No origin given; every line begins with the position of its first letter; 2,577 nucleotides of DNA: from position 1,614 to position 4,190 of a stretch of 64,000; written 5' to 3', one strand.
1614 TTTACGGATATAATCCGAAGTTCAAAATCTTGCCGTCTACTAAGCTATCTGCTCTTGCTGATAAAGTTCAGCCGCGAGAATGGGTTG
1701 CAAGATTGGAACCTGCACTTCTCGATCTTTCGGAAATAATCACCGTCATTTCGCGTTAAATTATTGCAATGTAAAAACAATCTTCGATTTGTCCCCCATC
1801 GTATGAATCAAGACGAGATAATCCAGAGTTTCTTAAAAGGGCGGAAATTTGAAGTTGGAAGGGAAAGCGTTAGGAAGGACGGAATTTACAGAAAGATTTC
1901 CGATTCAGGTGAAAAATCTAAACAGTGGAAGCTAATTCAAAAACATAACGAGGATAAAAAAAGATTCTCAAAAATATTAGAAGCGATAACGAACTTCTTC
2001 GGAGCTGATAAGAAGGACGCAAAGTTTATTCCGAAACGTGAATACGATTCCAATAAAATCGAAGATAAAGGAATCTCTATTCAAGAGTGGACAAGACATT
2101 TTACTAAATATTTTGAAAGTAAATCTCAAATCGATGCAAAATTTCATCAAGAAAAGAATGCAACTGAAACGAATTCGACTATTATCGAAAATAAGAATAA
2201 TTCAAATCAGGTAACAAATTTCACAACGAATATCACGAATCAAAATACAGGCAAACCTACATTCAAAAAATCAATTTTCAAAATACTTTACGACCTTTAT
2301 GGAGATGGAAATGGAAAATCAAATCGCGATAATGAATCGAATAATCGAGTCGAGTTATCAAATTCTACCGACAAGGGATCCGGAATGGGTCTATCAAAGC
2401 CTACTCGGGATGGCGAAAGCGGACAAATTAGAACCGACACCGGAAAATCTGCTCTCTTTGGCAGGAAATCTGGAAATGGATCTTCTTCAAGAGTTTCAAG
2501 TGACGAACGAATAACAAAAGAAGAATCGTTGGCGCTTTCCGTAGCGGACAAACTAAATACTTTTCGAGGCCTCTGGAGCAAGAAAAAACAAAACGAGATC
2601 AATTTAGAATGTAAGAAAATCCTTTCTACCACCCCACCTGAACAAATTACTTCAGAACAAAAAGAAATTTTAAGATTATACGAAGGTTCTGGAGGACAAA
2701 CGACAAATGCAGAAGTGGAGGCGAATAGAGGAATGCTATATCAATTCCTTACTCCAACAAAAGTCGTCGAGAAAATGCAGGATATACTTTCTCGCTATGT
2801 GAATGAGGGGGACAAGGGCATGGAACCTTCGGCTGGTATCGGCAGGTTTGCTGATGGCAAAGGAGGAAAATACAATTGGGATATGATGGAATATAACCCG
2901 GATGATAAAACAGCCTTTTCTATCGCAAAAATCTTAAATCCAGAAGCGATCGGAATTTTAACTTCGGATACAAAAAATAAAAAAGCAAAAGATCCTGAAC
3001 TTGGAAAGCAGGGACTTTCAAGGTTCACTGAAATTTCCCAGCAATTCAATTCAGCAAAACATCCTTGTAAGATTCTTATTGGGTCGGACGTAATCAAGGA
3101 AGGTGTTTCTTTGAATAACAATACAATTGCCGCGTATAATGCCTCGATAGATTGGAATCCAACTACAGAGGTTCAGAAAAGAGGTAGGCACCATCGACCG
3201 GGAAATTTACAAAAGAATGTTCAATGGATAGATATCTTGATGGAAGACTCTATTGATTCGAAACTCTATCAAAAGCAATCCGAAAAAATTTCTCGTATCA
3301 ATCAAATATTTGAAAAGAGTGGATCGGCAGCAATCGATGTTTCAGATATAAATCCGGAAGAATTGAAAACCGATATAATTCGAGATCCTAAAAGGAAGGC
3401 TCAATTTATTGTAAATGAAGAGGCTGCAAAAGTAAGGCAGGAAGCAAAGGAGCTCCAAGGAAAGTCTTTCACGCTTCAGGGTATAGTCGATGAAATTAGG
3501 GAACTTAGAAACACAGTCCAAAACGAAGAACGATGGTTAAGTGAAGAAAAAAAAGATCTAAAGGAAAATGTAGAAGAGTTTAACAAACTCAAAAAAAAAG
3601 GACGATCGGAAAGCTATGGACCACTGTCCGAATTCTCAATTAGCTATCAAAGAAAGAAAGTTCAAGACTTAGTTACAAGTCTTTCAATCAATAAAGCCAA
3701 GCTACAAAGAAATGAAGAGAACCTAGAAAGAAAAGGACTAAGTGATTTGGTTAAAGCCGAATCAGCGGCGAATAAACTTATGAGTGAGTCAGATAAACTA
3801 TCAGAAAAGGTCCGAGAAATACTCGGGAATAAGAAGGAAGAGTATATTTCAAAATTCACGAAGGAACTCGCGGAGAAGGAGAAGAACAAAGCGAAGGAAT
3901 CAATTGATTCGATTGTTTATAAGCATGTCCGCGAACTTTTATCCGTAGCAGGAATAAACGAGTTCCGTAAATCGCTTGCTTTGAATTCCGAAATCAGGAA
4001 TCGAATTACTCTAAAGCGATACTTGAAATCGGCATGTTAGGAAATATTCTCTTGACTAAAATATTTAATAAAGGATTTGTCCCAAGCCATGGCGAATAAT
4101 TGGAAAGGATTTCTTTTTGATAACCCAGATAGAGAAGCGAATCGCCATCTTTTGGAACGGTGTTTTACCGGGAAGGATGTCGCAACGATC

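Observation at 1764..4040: Virion-module protein built from an MTase remnant and an SNF2 helicase C-terminal remnant (DarB-like vestige?)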

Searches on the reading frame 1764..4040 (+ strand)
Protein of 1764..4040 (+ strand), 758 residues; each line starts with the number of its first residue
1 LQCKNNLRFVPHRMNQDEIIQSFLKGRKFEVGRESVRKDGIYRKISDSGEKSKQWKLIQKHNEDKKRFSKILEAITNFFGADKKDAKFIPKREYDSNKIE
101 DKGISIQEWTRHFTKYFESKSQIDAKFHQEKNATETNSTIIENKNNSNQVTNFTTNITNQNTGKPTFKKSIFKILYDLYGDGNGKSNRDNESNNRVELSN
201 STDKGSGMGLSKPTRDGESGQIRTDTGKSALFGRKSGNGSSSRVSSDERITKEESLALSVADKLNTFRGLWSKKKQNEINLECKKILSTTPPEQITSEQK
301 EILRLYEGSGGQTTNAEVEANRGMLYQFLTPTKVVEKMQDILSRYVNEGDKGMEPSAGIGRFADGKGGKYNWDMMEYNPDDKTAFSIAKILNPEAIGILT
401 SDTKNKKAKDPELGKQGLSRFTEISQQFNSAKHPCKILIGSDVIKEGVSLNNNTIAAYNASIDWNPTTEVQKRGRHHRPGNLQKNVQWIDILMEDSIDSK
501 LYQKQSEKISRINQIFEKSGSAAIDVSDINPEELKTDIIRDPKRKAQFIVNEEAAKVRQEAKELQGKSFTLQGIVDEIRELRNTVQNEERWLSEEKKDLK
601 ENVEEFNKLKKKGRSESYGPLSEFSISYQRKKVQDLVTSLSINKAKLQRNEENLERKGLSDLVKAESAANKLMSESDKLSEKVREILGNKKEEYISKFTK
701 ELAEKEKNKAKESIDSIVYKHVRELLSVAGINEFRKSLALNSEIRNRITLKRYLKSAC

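Call 3: search_protein_families(library=pfam, proteins=[window:1764-4040:+], max_evalue=1)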
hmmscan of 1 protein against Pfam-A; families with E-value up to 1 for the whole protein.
window:1764-4040:+ (758 aa): 3 families
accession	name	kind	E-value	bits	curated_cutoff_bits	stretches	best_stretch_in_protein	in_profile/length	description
PF00271.37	Helicase_C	-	9.7e-07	29.5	23.5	1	423-480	56-110/110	Helicase conserved C-terminal domain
PF06570.16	DUF1129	-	0.066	13.2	29.1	1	687-726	2-39/207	Protein of unknown function (DUF1129)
PF25575.1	TPR_BSK1_C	-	0.17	12.2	42.2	1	90-144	16-72/118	Serine/threonine-protein kinase BSK1-like, TPR repeats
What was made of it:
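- Checked: Pfam Helicase_C, E 1e-6, above the gathering score (call 3).
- Pfam finds no MTase domain in the window protein (call 3).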

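Call 4: search_protein_families(library=phrogs, proteins=[window:1764-4040:+], max_evalue=0.01)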
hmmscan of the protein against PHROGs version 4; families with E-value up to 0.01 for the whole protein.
window:1764-4040:+ (758 aa): 2 families
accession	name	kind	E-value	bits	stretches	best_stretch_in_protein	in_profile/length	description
phrog_1685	-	unknown function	2.8e-114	384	2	411-751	1446-1783/2278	-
phrog_23807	-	unknown function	9.4e-05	21.3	1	427-512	580-665/1053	-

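Call 5: search_solved_structures(query=window:1764-4040:+, max_evalue=1, show_alignments=3)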
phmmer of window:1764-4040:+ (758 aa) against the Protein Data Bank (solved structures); distinct sequences matched with E-value up to 1: 6.
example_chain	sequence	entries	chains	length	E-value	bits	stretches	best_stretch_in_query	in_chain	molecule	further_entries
6pwf_K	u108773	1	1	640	0.0093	17.9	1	453-537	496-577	chromatin remodeling factor ISWI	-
5jxt_B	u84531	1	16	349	0.016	17.2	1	457-536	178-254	Chromatin-remodeling complex ATPase-like protein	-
5jxr_A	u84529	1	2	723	0.046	15.6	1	457-536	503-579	Chromatin-remodeling complex ATPase-like protein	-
6k9f_A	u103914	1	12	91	0.26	13.1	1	554-614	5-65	Caspase recruitment domain-containing protein 8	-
6xkj_C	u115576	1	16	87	0.37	12.6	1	554-614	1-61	Caspase recruitment domain-containing protein 8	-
9ge5_G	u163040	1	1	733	0.92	11.3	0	453-509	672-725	Chromatin-remodeling ATPase INO80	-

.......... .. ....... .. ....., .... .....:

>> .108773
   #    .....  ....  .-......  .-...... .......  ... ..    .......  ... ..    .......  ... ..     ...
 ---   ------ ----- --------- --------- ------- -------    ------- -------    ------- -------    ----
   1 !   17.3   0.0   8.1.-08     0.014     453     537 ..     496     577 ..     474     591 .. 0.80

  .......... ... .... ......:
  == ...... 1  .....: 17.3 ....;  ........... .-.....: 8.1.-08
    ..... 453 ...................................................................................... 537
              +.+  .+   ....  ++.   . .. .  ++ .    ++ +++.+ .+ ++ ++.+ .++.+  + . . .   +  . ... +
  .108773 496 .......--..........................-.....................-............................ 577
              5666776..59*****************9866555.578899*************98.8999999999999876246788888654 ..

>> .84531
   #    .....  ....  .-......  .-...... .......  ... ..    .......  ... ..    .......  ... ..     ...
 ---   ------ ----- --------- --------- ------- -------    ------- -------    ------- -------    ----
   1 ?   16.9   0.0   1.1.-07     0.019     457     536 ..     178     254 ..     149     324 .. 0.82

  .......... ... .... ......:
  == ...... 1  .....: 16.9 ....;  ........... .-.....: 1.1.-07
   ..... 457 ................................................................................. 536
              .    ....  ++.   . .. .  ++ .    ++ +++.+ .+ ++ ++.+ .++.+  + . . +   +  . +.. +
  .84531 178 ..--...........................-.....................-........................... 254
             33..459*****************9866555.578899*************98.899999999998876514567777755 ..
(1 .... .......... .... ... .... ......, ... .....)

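Call 7: search_dna_similar(query=window:1764-4040:+, collection=phages, mode=protein, max_rows=40)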
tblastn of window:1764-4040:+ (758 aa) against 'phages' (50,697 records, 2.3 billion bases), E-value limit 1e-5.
Records with a match: 2; places in all: 4; records where one place covers at least 80% of the query: 0.
Best place of each record, by identity: <60% 2.
By first word of the organism name: Leptospira 2.
By host as written in the record: - 2.
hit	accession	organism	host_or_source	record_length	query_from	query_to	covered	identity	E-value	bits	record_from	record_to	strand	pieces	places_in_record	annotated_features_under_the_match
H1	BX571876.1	Leptospira phage LE1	-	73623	10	430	50%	43.6%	7e-52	310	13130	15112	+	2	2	unnamed protein product; putative methylase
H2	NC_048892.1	Leptospira phage LE1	-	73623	10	430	50%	43.6%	7e-52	310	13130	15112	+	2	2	restriction endonuclease subunit M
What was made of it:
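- On LE1-like Leptospira phage-plasmid (Saintgironsvirus-like): Only LE1 is hit in the phage collection (call 7).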

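Call 8: get_annotated_region(hit=H2, flank=9000)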
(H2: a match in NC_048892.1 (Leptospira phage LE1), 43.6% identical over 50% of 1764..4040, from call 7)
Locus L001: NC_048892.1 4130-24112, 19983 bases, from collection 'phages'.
description: Leptospira biflexa temperate bacteriophage LE1.
organism: Leptospira phage LE1 (NCBI taxid 137511)
taxonomy: Viruses; Duplodnaviria; Heunggongvirae; Uroviricota; Caudoviricetes; Saintgironsvirus; Saintgironsvirus LE1
host: -; source: -; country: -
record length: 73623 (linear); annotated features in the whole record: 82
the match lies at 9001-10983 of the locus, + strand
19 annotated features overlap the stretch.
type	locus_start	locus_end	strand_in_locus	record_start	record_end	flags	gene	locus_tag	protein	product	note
CDS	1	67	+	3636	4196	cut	-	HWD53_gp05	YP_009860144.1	hypothetical protein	Unknown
CDS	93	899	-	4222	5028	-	-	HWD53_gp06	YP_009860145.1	hypothetical protein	-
CDS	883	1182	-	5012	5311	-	-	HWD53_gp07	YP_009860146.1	hypothetical protein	-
CDS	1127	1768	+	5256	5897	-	-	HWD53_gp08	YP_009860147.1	hypothetical protein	Unknown PTS HPr component phosphorylation sit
CDS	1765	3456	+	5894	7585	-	-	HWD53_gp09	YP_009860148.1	hypothetical protein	-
CDS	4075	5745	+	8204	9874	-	-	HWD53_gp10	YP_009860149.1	portal protein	Unknown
CDS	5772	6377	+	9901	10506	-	-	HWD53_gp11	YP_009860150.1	Hypothetical protein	-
CDS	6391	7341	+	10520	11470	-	-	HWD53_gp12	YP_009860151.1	hypothetical protein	thymidylate synthase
CDS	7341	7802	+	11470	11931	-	-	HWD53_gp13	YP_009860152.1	hypothetical protein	Unknown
CDS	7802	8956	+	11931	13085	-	-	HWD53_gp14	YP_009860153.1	hypothetical protein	Unknown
CDS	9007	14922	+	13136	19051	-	-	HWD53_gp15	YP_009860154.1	restriction endonuclease subunit M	putative methylase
CDS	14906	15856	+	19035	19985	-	-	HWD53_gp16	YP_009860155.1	tail fiber protein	Unknown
CDS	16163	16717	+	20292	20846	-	-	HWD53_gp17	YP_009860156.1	hypothetical protein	Unknown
CDS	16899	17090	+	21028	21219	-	-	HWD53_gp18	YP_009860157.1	hypothetical protein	Viral matrix protein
CDS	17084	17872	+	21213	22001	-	-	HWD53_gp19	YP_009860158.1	hypothetical protein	Unknown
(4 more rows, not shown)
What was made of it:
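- On LE1-like Leptospira phage-plasmid (Saintgironsvirus-like): Gene order matches (call 8).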

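Call 10: search_protein_families(library=pfam, proteins=[L001:9007-14922:+], max_evalue=0.1)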
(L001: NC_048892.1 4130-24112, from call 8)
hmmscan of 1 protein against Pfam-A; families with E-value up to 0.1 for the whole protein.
L001:9007-14922:+ (1971 aa): 4 families
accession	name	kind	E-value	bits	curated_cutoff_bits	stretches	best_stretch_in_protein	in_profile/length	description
PF00176.29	SNF2-rel_dom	-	6.6e-10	39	24.9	2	1132-1300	22-139/290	SNF2-related domain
PF00271.37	Helicase_C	-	1.6e-09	38.4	23.5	1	1629-1687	55-110/110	Helicase conserved C-terminal domain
PF07669.17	Eco57I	-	3.7e-08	34.1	25.3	1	624-715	69-162/171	Eco57I restriction-modification methylase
PF04851.21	ResIII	-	0.0019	18.6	22.5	1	1113-1300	4-139/164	Type III restriction enzyme, res subunit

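Call 12: find_homologous_proteins(query=window:1764-4040:+, max_evalue=0.00001)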
Query window:1764-4040:+ (758 aa): 3 proteins with E <= 0.00001 among 8000 candidates.
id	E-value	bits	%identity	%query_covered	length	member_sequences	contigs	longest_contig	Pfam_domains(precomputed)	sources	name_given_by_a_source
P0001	0.0e+0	1614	100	98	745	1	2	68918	PF00271.38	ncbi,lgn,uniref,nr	ncbi:helicase-related protein [Leptospira adleri]|uniref:Helicase C-terminal domain-containing prote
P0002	6.1e-194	665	84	51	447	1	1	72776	PF00271.38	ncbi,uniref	ncbi:restriction endonuclease subunit M, partial [Leptospira sp. 201903071]|uniref:helicase-related 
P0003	2.5e-182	626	76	50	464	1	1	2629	PF07669.18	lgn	-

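Call 14: find_encoding_contigs(protein=P0002, flank=10000, max_places=4)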
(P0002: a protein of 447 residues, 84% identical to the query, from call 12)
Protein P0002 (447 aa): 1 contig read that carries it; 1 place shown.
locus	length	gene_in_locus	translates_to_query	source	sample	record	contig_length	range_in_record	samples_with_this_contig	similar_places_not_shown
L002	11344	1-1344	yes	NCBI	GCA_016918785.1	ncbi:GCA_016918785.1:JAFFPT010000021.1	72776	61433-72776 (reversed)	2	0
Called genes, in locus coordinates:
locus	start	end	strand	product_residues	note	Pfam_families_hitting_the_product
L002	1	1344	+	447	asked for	PF00271:Helicase_C (weak)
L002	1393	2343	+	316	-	-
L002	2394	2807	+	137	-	-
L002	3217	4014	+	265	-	-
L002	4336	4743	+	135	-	-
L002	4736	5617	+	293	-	-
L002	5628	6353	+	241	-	-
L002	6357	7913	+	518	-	-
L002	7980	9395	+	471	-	PF18823:InPase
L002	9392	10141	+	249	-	-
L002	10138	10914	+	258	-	-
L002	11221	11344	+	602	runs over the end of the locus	-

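Call 15: find_encoding_contigs(protein=P0003, flank=10000, max_places=4)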
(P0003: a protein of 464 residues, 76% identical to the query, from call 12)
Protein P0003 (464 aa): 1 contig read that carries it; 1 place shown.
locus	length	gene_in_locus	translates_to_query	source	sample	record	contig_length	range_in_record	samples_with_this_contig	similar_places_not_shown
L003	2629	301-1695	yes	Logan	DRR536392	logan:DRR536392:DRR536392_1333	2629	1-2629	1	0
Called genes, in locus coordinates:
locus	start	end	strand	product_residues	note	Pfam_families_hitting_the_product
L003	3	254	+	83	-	?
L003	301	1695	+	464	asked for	PF07669:Eco57I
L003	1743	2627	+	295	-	?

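Call 25: find_related_loci(query=A1, collection=genome_contigs, flank=6000)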
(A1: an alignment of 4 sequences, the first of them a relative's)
Query A1 (1971 aa) in genome_contigs; peptide patterns used: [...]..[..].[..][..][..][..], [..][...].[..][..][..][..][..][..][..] (x = any residue, [..] = any of these).
81 stretches matched a pattern; 2 encode a relative of the query (tblastn E <= 1e-3); 2 distinct loci.
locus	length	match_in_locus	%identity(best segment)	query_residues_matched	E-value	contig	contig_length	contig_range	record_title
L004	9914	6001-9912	55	8-1543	0e+0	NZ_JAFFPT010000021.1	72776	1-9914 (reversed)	Leptospira ainazelensis strain 201903071 contig_0027, whole genome shotgun sequence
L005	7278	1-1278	47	1517-1940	1e-108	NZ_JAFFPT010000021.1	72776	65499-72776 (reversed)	Leptospira ainazelensis strain 201903071 contig_0027, whole genome shotgun sequence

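Call 30: search_protein_representatives(protein=window:1764-4040:+)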
Query: 758 residues. Proteins with E-value up to 0.001 (for the whole library): 933; up to 1e-10: 481; up to 1e-30: 85. The best 150 are listed.
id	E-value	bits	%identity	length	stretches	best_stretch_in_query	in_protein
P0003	8.0e-183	626.3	76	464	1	14-395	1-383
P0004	6.5e-160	550.6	46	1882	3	388-755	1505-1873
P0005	4.1e-76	273.6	41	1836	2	391-737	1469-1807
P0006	7.4e-72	259.6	39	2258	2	384-728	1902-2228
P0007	1.1e-70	255.7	38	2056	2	386-728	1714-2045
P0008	3.0e-70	254.2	39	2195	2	388-740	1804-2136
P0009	6.9e-66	239.8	39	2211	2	326-740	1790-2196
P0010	2.8e-62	227.9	75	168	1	592-758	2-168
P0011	1.0e-61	226.1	40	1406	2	390-730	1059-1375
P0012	5.6e-61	223.6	44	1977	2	391-596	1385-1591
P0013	3.3e-57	211.2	41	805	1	376-736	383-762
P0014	8.2e-52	193.3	39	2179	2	420-600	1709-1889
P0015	5.7e-48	180.6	36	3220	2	420-726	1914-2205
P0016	2.2e-47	178.7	35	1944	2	418-642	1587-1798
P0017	3.0e-47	178.2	35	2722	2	422-694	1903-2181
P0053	2.5e-37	145.5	38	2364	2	424-615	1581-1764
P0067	1.6e-35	139.4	44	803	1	394-586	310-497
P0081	1.9e-32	129.3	36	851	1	418-710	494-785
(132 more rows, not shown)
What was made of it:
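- Checked: 933 hits at E<1e-3 among 1.84 billion representatives, mostly giant proteins of 1,500-4,800 aa (call 30).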

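Call 31: search_protein_families(library=pfam, proteins=[P0013, P0067, P0081, P0004, P0005, P0006], max_evalue=0.01)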
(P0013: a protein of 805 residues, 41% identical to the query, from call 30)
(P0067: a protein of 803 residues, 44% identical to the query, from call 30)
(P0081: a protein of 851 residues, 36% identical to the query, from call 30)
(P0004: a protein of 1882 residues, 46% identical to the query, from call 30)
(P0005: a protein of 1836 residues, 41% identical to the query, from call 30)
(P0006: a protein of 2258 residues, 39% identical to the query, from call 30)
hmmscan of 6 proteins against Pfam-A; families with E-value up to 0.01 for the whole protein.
P0013 (805 aa): 1 family
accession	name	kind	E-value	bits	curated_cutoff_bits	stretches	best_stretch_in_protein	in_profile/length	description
PF00271.37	Helicase_C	-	3.1e-08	34.3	23.5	1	428-486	55-110/110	Helicase conserved C-terminal domain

P0067 (803 aa): 1 family
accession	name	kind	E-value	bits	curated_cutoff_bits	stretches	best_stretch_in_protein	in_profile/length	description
PF00271.37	Helicase_C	-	2.4e-05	25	23.5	1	334-391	56-110/110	Helicase conserved C-terminal domain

P0081 (851 aa): 4 families
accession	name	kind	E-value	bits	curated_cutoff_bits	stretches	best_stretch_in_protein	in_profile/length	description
PF00176.29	SNF2-rel_dom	-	1.4e-11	44.4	24.9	2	24-162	14-155/290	SNF2-related domain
PF00271.37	Helicase_C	-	2e-07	31.7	23.5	1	455-556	15-110/110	Helicase conserved C-terminal domain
PF04851.21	ResIII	-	0.00087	19.7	22.5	1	26-201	23-140/164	Type III restriction enzyme, res subunit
PF20663.3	COG4_N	-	0.0043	17.5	27.3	1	706-793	2-89/107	Conserved oligomeric Golgi complex subunit 4, N-terminal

P0004 (1882 aa): 5 families
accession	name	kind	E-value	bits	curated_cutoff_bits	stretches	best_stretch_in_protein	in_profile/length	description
PF00176.29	SNF2-rel_dom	-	7.7e-10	38.8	24.9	1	1042-1210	22-139/290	SNF2-related domain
PF00271.37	Helicase_C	-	3.9e-09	37.2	23.5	1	1539-1597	55-110/110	Helicase conserved C-terminal domain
PF07669.17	Eco57I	-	4.6e-08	33.8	25.3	1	534-624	69-161/171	Eco57I restriction-modification methylase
PF02384.22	N6_Mtase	-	5.1e-07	29.7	20.4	1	544-650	121-235/311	N-6 DNA Methylase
PF04851.21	ResIII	-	7.5e-05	23.1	22.5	1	1023-1210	4-139/164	Type III restriction enzyme, res subunit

P0005 (1836 aa): 4 families
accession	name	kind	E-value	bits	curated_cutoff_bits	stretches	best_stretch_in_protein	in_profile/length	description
PF00176.29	SNF2-rel_dom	-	1.7e-12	47.5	24.9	1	1028-1198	20-142/290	SNF2-related domain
PF07669.17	Eco57I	-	7.3e-09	36.4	25.3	1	378-489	48-165/171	Eco57I restriction-modification methylase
PF00271.37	Helicase_C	-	9.5e-08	32.7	23.5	1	1500-1558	55-110/110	Helicase conserved C-terminal domain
PF00270.35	DEAD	-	0.00024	21.3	26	0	1014-1071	3-61/167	DEAD/DEAH box helicase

P0006 (2258 aa): 9 families
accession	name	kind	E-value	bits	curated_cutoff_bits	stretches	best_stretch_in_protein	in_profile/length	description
PF00176.29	SNF2-rel_dom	-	1.4e-11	44.5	24.9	1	1475-1638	22-140/290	SNF2-related domain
PF02384.22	N6_Mtase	-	7.1e-11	42.4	20.4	1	1001-1118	119-245/311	N-6 DNA Methylase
PF07669.17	Eco57I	-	5e-10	40.2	25.3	1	1003-1082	70-162/171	Eco57I restriction-modification methylase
PF04851.21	ResIII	-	5.4e-08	33.3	22.5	1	1454-1698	2-162/164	Type III restriction enzyme, res subunit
PF00271.37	Helicase_C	-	1.6e-05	25.5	23.5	1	1936-1998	51-110/110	Helicase conserved C-terminal domain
PF15021.11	SHLD1_C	-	0.005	17.4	27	0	1796-1835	6-45/120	Shieldin complex subunit 1, C-terminal domain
PF00270.35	DEAD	-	0.0059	16.8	26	0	1458-1514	2-59/167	DEAD/DEAH box helicase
PF08281.18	Sigma70_r4_2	-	0.0066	16.5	25.7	0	291-311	26-46/54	Sigma-70, region 4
PF13384.12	HTH_23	-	0.0086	16.3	24.6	0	281-311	8-37/50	Homeodomain-like domain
